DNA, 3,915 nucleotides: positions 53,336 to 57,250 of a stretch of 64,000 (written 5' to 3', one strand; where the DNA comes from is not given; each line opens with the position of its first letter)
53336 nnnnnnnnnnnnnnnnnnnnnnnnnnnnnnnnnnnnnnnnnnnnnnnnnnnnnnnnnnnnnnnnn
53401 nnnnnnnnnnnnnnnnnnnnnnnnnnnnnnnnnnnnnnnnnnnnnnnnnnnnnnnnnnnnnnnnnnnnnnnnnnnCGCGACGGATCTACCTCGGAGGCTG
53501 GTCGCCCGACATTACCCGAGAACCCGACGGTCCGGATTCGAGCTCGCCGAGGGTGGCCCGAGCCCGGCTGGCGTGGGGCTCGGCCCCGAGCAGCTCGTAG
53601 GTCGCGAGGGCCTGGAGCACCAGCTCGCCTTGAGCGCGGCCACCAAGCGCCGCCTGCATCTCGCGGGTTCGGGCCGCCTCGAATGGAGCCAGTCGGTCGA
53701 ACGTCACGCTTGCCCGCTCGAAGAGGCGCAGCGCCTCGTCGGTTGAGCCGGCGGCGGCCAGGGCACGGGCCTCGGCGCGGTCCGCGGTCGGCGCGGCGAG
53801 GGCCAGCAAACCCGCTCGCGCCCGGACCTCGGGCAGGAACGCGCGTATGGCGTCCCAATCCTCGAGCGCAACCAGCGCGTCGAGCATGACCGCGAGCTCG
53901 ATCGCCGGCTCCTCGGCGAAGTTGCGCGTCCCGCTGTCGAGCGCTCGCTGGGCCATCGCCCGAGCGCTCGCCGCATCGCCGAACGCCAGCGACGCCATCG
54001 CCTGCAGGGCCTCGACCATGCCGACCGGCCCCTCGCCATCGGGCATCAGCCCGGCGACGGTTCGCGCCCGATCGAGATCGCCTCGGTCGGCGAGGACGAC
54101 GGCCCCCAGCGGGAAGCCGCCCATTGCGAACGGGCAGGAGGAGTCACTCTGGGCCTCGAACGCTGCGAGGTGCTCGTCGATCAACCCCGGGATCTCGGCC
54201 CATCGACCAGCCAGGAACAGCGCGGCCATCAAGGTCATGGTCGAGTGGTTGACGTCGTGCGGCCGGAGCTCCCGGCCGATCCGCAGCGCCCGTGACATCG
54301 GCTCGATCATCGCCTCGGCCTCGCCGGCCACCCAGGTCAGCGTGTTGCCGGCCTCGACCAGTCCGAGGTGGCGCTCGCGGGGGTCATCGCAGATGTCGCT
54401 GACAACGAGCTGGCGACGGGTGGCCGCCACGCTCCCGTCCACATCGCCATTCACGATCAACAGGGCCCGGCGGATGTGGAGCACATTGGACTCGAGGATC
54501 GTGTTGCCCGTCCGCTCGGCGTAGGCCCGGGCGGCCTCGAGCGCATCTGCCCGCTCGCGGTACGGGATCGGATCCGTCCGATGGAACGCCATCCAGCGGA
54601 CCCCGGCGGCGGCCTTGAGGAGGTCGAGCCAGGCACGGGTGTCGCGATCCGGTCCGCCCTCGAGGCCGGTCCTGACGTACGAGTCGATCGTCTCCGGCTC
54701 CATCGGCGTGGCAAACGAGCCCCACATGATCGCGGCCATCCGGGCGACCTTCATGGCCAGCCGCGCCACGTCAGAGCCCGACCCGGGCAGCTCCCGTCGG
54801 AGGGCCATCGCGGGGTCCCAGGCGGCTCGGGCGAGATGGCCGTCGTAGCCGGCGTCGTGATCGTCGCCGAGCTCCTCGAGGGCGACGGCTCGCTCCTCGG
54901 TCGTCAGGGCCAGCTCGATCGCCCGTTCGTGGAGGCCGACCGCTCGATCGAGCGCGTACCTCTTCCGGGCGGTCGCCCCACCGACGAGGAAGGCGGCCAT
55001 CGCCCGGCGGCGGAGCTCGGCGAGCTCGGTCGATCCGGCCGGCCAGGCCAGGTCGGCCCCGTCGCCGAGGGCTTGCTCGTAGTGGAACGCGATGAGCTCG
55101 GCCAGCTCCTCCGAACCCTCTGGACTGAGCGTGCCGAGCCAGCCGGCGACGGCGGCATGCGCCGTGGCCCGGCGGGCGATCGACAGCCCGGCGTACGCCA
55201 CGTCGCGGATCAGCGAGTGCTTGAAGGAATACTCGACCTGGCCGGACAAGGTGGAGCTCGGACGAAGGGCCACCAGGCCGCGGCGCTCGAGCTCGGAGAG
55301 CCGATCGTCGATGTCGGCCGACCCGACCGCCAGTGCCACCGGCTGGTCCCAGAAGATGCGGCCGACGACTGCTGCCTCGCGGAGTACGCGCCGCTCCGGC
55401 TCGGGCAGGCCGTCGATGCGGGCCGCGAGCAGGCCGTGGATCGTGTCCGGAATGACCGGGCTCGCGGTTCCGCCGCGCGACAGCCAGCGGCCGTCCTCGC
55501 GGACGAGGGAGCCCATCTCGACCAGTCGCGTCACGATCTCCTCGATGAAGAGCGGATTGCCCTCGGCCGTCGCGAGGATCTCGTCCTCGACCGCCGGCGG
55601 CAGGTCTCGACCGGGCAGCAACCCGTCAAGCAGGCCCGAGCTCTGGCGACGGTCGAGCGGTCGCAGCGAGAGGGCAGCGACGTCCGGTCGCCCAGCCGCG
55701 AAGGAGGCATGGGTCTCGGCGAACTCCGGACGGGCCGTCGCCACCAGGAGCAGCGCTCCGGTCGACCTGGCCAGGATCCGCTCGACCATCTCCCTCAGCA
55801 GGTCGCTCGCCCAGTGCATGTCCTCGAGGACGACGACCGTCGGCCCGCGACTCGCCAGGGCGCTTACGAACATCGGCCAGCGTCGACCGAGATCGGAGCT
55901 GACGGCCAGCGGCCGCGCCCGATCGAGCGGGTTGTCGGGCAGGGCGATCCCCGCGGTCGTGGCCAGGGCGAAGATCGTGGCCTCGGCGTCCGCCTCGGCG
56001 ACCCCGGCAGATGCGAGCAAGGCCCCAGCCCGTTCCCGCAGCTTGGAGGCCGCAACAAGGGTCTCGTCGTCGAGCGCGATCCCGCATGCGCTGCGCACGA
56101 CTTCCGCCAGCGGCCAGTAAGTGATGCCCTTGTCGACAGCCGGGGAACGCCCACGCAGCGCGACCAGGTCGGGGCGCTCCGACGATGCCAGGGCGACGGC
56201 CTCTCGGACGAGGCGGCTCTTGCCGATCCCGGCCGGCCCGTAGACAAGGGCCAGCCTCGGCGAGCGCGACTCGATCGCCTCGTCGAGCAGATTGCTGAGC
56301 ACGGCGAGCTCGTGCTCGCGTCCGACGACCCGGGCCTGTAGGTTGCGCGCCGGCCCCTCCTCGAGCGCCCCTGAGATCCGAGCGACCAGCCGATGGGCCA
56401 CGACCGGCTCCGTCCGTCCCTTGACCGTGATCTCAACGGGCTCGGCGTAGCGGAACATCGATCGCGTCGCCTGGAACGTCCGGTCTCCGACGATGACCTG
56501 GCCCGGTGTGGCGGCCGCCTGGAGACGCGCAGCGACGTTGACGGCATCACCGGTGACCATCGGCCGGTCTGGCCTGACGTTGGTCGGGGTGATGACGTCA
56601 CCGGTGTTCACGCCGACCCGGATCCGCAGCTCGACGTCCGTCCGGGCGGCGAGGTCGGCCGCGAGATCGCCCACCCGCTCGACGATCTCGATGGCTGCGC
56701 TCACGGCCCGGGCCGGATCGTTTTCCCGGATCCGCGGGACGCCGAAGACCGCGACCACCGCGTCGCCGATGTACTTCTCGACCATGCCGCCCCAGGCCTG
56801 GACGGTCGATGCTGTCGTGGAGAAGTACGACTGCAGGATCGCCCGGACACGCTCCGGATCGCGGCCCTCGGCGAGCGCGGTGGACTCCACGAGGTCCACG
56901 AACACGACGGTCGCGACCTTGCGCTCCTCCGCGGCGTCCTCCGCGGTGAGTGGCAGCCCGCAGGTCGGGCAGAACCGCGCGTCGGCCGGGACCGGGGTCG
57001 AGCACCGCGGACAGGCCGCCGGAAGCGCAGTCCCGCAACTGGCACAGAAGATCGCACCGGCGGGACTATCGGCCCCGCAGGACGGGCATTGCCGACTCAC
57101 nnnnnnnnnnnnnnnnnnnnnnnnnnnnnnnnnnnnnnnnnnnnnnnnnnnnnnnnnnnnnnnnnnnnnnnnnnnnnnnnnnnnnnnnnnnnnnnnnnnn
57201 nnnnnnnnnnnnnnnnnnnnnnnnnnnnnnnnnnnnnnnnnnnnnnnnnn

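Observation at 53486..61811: Twin giant zinc-ribbon/nucleotide-cyclase/STAND-ATPase/helical-repeat proteins bracketing an F420-type oxidoreductase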

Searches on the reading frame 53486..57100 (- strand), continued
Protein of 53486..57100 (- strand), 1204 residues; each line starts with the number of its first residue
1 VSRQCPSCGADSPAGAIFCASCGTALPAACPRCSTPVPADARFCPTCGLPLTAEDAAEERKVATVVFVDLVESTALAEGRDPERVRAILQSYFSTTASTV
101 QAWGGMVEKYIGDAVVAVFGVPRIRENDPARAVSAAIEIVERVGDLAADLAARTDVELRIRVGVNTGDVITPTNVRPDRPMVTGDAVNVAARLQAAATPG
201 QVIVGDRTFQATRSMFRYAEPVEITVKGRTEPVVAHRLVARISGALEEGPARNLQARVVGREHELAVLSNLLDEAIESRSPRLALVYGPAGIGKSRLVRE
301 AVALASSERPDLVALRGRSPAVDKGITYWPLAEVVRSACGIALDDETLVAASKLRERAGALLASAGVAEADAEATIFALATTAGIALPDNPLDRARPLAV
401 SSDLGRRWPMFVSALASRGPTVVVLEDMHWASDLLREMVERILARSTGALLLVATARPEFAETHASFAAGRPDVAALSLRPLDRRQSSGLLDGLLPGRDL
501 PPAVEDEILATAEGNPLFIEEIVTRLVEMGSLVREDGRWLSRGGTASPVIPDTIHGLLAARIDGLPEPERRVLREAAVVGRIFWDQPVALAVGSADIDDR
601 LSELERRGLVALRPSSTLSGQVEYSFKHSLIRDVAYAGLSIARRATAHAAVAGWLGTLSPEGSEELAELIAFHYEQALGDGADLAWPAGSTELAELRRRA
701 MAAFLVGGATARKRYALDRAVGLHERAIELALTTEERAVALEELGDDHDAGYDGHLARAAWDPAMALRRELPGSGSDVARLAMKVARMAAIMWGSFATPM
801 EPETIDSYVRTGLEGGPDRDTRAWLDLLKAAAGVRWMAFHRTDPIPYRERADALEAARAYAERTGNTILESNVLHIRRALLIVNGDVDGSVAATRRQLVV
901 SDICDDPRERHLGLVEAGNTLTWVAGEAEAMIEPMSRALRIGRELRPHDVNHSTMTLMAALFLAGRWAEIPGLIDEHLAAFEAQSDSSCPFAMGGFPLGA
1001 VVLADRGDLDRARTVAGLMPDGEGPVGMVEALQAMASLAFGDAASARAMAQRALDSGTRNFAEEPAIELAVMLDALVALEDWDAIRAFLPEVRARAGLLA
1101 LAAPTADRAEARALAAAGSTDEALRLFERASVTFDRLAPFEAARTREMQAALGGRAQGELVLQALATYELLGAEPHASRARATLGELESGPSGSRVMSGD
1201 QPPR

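Call 78: search_protein_families(library=pfam, proteins=[L096:9695-9916:+, L096:9941-11839:+, P0105], max_evalue=0.01)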
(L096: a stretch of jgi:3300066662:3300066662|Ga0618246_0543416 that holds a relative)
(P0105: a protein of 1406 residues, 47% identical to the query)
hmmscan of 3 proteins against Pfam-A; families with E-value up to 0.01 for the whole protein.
L096:9695-9916:+ (73 aa): 2 families
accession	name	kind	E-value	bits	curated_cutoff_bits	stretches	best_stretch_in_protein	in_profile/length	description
PF14407.11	Frankia_peptide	-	2.3e-06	28.2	48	1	12-65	5-55/63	Ribosomally synthesized peptide prototyped by Frankia Franean1_4349.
PF19398.4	DurB-like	-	0.0045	17.7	26.6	1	10-61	4-59/81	Lantibiotic duramycin B-like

L096:9941-11839:+ (632 aa): 0 families

P0105 (1406 aa): 7 families
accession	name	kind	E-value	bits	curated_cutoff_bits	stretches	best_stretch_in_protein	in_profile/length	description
PF03704.23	BTAD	-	2.6e-44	151.6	22.1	1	94-236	1-146/146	Bacterial transcriptional activator domain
PF13191.12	AAA_16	-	2.6e-26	93.5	32.6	1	472-666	1-166/167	AAA ATPase domain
PF00211.25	Guanylate_cyc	-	1.2e-22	80.9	21.9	1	280-450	8-176/183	Adenylate and Guanylate cyclase catalytic domain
PF00486.34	Trans_reg_C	-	8.7e-09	35.8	26.2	1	24-85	9-75/77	Transcriptional regulatory protein, C terminal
PF13401.12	AAA_22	-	5.8e-05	23.8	27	1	496-669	5-123/130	AAA domain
PF01637.24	ATPase_2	-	0.00017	21.9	33.2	1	476-523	4-47/225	ATPase domain predominantly from Archaea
PF25199.1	nSTAND_NTPase5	-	0.0083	16.4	34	0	480-511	22-56/145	Novel STAND NTPase 5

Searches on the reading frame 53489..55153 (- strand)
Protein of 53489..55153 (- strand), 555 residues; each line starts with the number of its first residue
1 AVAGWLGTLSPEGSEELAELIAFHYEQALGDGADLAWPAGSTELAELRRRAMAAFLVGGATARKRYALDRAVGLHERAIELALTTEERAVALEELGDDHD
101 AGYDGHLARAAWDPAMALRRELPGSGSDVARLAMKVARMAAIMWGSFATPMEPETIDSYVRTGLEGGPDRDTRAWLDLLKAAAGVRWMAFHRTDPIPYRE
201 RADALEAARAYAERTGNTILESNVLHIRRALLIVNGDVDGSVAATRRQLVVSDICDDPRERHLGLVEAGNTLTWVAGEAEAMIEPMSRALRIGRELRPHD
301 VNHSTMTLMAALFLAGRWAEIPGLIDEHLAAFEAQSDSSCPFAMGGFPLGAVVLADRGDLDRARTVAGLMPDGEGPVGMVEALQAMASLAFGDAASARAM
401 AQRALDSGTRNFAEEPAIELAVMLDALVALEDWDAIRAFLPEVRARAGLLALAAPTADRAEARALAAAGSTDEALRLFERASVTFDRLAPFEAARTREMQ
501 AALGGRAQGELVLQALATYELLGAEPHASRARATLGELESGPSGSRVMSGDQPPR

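Call 64: search_protein_representatives(protein=window:53489-55153:-)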
Query: 555 residues. Proteins with E-value up to 0.001 (for the whole library): 358; up to 1e-10: 186; up to 1e-30: 89. The best 150 are listed.
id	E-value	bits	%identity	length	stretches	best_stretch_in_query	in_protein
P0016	1.4e-183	628.0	60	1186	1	3-533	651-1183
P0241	1.7e-164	565.0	54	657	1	1-534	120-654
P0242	5.0e-106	372.0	50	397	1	151-533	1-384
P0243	5.2e-105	368.7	51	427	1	139-509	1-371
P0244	1.2e-104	367.4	43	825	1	1-536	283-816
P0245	3.4e-103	362.7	63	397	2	151-374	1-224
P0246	7.0e-100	351.7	43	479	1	68-535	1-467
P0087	2.4e-85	303.8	40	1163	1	2-498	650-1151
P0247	5.9e-85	302.5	38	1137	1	2-530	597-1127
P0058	1.9e-81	290.9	41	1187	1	2-535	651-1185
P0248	2.1e-81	290.8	38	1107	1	2-543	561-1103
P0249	3.2e-78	280.3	41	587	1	1-432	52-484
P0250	4.2e-77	276.6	37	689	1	4-533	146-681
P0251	8.6e-77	275.5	53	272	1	269-535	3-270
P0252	5.0e-72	259.8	36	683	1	3-533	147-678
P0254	3.7e-71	257.0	37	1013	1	1-517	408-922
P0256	2.8e-70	254.1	36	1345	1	2-535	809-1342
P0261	1.4e-63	232.0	34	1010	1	2-531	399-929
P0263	4.6e-61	223.6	36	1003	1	2-535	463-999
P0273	1.9e-55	205.1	35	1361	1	2-529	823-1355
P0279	3.4e-53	197.7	34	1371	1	2-537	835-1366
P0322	8.8e-34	133.6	32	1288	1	2-524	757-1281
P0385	5.9e-15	71.5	30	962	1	1-501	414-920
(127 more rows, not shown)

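Call 65: search_protein_families(library=pfam, proteins=[P0256, P0273, P0279, P0254, P0261, P0263, P0322, P0385], max_evalue=0.00001)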
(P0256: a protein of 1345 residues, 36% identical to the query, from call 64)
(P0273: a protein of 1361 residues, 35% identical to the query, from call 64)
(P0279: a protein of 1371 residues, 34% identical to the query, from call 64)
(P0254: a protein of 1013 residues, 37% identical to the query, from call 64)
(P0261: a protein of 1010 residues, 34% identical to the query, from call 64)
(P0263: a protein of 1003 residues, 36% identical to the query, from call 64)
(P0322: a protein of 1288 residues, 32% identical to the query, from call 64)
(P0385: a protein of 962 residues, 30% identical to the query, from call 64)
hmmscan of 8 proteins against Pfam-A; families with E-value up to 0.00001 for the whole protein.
P0256 (1345 aa): 2 families
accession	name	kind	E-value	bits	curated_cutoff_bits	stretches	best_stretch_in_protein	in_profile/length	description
PF13191.12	AAA_16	-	5.2e-20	73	32.6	1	436-626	2-165/167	AAA ATPase domain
PF03704.23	BTAD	-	2.3e-16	60.9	22.1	1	114-231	28-145/146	Bacterial transcriptional activator domain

P0273 (1361 aa): 2 families
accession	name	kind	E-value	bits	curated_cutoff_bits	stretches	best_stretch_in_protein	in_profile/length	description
PF13191.12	AAA_16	-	3.6e-19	70.3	32.6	1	448-642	2-167/167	AAA ATPase domain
PF03704.23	BTAD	-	1.8e-18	67.7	22.1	1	109-231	23-145/146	Bacterial transcriptional activator domain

P0279 (1371 aa): 3 families
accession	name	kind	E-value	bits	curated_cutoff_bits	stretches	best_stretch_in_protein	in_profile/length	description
PF13191.12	AAA_16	-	3.9e-23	83.2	32.6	1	447-642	1-166/167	AAA ATPase domain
PF03704.23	BTAD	-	9.6e-18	65.4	22.1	1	112-232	26-146/146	Bacterial transcriptional activator domain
PF09797.15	NatB_MDM20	-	1.3e-06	28.1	27.6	1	148-209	190-251/379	N-acetyltransferase B complex (NatB) non catalytic subunit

P0254 (1013 aa): 2 families
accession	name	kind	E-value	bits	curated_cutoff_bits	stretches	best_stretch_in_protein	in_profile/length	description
PF00196.25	GerE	-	3.6e-16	59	23.5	1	946-995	3-52/57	Bacterial regulatory proteins, luxR family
PF13191.12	AAA_16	-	2.7e-14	54.5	32.6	1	17-206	2-160/167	AAA ATPase domain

P0261 (1010 aa): 3 families
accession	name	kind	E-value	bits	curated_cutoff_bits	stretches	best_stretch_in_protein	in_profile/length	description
PF13191.12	AAA_16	-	1.3e-20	75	32.6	1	22-208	1-156/167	AAA ATPase domain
PF00196.25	GerE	-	2.5e-16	59.5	23.5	1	941-991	1-51/57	Bacterial regulatory proteins, luxR family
PF08281.18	Sigma70_r4_2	-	2.1e-06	27.7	25.7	1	942-984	10-53/54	Sigma-70, region 4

P0263 (1003 aa): 1 family
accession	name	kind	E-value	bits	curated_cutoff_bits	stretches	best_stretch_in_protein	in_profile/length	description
PF13191.12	AAA_16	-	4.3e-20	73.3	32.6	1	88-280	3-167/167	AAA ATPase domain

P0322 (1288 aa): 2 families
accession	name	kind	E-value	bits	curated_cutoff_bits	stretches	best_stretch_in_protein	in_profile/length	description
PF13191.12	AAA_16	-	7.9e-22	79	32.6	1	383-569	1-159/167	AAA ATPase domain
PF03704.23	BTAD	-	1.1e-21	78.1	22.1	1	61-180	27-146/146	Bacterial transcriptional activator domain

P0385 (962 aa): 2 families
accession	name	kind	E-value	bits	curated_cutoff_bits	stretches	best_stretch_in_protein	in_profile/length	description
PF13191.12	AAA_16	-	2.1e-24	87.3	32.6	1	22-207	2-158/167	AAA ATPase domain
PF13401.12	AAA_22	-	8e-06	26.6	27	0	44-215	4-121/130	AAA domain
